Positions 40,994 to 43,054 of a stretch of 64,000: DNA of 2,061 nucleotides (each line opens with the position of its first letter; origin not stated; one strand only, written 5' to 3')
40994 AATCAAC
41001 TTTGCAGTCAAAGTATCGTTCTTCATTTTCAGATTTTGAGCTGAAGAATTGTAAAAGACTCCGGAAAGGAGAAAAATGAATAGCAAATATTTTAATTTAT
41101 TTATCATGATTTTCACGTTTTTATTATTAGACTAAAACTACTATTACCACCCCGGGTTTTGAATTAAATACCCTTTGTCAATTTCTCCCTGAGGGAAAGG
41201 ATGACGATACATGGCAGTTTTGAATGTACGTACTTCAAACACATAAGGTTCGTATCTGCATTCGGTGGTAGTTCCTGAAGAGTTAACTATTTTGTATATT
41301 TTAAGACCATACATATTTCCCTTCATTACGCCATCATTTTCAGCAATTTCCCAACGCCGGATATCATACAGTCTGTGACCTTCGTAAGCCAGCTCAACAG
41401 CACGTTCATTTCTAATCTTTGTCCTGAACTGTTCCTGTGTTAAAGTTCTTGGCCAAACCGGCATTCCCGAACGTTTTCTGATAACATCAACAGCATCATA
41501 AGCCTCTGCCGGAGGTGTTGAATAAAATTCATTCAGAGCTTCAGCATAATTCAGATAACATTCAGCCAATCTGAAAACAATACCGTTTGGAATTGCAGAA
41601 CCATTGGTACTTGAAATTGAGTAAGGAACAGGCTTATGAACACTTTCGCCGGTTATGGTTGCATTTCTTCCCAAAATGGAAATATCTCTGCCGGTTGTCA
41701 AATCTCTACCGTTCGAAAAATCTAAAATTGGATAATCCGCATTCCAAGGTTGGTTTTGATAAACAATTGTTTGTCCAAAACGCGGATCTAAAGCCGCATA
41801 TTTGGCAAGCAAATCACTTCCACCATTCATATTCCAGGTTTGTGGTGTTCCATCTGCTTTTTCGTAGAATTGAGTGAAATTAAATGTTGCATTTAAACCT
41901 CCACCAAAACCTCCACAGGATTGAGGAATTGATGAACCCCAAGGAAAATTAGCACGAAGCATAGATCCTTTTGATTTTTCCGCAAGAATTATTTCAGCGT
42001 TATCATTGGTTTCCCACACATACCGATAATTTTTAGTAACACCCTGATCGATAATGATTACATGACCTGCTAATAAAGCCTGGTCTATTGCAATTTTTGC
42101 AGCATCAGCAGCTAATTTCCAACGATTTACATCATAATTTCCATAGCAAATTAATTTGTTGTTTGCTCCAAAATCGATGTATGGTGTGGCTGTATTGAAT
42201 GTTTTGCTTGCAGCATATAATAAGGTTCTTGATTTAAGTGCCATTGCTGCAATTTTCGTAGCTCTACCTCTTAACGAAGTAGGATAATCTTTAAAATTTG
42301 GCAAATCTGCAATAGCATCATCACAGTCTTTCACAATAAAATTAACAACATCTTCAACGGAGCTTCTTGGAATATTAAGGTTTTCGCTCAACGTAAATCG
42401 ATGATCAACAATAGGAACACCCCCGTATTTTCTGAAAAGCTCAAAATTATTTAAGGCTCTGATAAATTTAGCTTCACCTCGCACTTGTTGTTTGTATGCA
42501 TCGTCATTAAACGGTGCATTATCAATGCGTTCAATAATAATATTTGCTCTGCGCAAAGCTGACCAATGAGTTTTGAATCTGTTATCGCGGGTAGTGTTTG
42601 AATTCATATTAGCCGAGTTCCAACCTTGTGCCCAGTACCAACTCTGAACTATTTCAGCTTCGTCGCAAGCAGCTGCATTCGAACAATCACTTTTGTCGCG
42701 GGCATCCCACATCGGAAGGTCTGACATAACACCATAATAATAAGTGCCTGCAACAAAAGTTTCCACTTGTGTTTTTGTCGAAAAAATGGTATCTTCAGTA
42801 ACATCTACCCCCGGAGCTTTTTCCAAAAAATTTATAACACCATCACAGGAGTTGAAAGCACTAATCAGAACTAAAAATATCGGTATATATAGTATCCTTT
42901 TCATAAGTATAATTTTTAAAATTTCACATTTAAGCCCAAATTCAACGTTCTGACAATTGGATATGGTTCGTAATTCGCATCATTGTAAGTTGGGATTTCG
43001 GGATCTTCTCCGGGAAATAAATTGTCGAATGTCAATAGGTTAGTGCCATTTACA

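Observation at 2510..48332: Five copies of a GH110-related beta-helix module with a conserved Asp-x22-Asp-Asp cluster, in three export contexts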

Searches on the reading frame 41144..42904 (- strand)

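Call 14: search_protein_families(library=pfam, proteins=[window:41144-42904:-], max_evalue=0.001)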
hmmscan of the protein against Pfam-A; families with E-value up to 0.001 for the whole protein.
window:41144-42904:- (586 aa): 2 families
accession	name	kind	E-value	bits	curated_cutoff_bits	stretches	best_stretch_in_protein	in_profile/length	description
PF07980.17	SusD_RagB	-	2.9e-39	135.9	23.1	1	326-586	32-297/297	SusD family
PF14322.12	SusD-like_3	-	6.1e-26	92.3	27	1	26-229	2-191/191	Starch-binding associating with outer membrane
